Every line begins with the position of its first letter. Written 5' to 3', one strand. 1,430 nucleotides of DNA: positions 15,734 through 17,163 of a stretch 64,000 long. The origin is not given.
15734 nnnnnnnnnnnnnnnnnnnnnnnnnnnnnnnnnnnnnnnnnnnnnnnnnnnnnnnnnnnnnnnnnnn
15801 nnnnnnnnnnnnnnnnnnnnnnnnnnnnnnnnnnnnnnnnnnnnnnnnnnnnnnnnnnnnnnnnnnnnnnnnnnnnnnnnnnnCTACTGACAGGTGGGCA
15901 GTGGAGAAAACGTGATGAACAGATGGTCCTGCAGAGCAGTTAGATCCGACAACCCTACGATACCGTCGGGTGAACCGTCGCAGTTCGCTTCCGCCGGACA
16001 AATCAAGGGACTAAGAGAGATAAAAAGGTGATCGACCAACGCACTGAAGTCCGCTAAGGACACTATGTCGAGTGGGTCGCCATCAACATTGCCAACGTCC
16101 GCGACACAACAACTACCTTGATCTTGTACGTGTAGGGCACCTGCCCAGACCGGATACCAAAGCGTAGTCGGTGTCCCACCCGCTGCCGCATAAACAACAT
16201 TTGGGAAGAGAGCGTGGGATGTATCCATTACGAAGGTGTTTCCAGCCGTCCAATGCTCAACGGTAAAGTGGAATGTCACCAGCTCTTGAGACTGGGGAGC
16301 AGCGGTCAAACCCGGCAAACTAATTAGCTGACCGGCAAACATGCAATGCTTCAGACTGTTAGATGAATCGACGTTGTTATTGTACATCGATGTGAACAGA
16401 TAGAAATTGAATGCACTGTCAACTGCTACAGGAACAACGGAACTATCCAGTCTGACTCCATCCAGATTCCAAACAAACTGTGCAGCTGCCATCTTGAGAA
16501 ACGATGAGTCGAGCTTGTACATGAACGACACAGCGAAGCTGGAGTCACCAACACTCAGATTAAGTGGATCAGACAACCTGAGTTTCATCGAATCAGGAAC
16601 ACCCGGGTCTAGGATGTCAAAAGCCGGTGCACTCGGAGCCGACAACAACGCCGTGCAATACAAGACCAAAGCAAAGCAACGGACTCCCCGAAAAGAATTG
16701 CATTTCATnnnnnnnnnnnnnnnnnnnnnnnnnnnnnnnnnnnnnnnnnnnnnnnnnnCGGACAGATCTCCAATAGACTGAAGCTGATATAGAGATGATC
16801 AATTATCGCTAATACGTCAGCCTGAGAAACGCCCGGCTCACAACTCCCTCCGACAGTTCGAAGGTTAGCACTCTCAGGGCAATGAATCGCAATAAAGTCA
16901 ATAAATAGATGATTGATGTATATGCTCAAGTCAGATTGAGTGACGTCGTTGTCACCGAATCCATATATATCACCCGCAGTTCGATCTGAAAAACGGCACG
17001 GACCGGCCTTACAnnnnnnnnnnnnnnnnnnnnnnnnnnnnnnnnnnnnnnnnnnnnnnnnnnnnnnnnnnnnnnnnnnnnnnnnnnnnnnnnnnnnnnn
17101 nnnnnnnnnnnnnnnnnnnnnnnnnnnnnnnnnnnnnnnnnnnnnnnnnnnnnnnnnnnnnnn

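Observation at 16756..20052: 1098-aa secreted HExxH metalloprotease with unrecognised architecture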

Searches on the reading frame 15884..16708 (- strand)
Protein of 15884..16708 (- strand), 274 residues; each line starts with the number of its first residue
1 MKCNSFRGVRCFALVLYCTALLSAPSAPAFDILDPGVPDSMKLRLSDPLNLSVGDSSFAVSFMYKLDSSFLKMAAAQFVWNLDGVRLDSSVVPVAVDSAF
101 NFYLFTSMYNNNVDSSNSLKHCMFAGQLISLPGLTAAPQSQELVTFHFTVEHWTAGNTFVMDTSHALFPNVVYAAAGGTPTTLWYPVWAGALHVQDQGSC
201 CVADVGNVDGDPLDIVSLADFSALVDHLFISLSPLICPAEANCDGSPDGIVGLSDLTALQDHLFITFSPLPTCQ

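Call 6: search_protein_families(library=pfam, proteins=[window:15884-16708:-], max_evalue=1)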
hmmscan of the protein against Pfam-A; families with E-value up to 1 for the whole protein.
window:15884-16708:- (274 aa): 0 families

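Call 7: search_protein_families(library=ncbifam, proteins=[window:15884-16708:-], max_evalue=1)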
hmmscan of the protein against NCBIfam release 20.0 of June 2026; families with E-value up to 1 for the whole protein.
window:15884-16708:- (274 aa): 0 families

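Call 67: find_homologous_proteins(query=window:15884-16708:-, max_evalue=0.001)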
Query window:15884-16708:- (274 aa): 8 proteins with E <= 0.001 among 1738 candidates.
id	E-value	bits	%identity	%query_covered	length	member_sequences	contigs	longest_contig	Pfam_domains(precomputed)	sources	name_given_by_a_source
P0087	1.1e-181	620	100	100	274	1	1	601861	-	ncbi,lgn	-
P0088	3.8e-19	87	48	42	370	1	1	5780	-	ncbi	-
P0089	2.9e-18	84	30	96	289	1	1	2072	-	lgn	-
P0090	3.1e-18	84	41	43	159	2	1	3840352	-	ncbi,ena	-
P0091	1.8e-16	78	54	28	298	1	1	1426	PF09603.16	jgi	jgi:uncharacterized protein (TIGR02145 family)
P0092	9.9e-15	73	60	27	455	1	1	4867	PF14522.12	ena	-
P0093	2.2e-9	55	40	38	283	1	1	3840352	PF00404.25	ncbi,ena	-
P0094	1.6e-7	49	32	54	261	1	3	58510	-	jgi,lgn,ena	-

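Call 68: find_encoding_contigs(protein=P0087, flank=1000, max_places=3)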
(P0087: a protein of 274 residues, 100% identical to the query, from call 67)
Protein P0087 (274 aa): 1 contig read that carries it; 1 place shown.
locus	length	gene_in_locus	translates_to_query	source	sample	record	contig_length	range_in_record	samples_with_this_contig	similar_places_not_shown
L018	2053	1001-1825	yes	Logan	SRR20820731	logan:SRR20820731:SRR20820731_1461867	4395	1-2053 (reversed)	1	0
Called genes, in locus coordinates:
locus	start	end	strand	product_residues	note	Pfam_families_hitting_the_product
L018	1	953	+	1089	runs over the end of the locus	-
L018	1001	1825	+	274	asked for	-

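Call 71: list_cluster_members(proteins=[P0087])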
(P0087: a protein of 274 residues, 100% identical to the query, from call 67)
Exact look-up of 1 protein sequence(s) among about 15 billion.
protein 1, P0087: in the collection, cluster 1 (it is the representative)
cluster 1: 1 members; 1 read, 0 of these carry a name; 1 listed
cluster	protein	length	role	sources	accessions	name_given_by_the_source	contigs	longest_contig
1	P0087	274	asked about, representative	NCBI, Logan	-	-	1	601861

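Call 72: find_encoding_contigs(protein=P0090, flank=3000, max_places=2)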
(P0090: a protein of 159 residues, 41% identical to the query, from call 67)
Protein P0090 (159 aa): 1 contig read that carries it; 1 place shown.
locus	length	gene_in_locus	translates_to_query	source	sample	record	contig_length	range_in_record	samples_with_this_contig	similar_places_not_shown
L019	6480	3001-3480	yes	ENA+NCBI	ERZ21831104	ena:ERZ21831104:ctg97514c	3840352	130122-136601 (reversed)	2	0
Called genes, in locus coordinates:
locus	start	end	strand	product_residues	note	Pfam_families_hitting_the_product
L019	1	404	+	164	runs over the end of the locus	PF13860:FlgD_ig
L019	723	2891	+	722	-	PF20009:GEVED, PF00404:Dockerin_1 (weak)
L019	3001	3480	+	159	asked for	-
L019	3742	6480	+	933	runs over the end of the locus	PF22842:Pel9A-like_beta_helix (faint), PF05048:NosD (faint), PF13229:Beta_helix, PF25788:Ig_Rha78A_N (weak)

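Call 110: search_protein_families(library=pfam, proteins=[P0089, P0094], max_evalue=0.1)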
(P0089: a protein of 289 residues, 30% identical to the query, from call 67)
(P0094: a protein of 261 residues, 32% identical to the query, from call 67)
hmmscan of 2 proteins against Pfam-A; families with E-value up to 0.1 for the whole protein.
P0089 (289 aa): 0 families

P0094 (261 aa): 0 families

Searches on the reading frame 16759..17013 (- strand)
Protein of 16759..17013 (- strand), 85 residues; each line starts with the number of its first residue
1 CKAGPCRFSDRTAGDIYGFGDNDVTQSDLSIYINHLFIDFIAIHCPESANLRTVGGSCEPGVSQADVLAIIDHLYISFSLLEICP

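Call 63: search_solved_structures(query=A5, max_evalue=10, show_alignments=3)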
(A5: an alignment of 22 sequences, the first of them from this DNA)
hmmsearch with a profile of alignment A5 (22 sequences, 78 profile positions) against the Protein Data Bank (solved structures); distinct sequences matched with E-value up to 10: 6.
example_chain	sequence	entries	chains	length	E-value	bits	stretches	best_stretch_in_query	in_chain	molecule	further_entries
4fl4_A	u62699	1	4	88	0.0039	20.6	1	8-68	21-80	Glycoside hydrolase family 9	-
4cj0_A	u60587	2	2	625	0.33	14.5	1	10-68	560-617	ENDOGLUCANASE D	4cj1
1clc_A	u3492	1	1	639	0.33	14.5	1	10-68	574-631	ENDOGLUCANASE CELD; EC: 3.2.1.4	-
6gzc_A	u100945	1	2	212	0.4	14.2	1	8-35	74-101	Katanin p80 WD40 repeat-containing subunit B1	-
5lb7_A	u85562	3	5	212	0.41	14.2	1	8-35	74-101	Katanin p80 WD40 repeat-containing subunit B1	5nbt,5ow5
2yik_A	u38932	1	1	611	1.1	12.8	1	11-74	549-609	ENDOGLUCANASE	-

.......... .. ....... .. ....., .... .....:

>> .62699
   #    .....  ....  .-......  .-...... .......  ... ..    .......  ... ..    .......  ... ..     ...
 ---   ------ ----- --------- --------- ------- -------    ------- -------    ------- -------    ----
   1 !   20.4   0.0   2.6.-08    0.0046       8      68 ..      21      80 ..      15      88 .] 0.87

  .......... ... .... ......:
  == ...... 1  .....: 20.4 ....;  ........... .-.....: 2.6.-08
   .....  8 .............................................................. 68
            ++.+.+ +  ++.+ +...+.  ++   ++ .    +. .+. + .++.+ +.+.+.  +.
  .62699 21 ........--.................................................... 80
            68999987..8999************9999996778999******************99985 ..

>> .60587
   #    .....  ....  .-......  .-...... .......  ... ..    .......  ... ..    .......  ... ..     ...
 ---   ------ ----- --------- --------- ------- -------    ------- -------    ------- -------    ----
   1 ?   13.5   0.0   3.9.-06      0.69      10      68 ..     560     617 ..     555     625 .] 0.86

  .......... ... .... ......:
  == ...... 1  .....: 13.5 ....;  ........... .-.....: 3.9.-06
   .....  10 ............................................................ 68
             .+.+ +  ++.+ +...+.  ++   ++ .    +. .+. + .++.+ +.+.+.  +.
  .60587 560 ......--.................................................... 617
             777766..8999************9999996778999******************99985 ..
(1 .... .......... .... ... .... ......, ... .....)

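Call 64: search_protein_families(library=pfam, alignment_id=A5, max_evalue=10)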
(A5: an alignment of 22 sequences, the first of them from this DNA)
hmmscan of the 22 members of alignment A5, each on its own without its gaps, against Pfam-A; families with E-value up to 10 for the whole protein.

A. member 1, seq(85 aa): 0 families

B. families by the number of members that match (of 22 scanned): 11 families
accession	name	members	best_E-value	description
PF00404.24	Dockerin_1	11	3e-10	Dockerin type I domain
PF17219.8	YAF2_RYBP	6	0.0042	Yaf2/RYBP C-terminal binding motif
PF16237.10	DUF4896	3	0.0013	Domain of unknown function (DUF4896)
PF13410.11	GST_C_2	1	0.034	Glutathione S-transferase, C-terminal domain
PF24199.1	DUF7424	1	0.037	Domain of unknown function (DUF7424)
PF23979.1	DUF7304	1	0.053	Domain of unknown function (DUF7304)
PF17330.7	SWC7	1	0.12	SWR1 chromatin-remodelling complex, sub-unit Swc7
PF19576.4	Acyltransf_2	1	0.14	Acyltransferase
PF23054.1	UBA_N4BP1_C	1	0.16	N4BP1, C-terminal UBA domain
PF16905.10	GPHH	1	0.26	Voltage-dependent L-type calcium channel, IQ-associated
PF05372.16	Delta_lysin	1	0.55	Delta lysin family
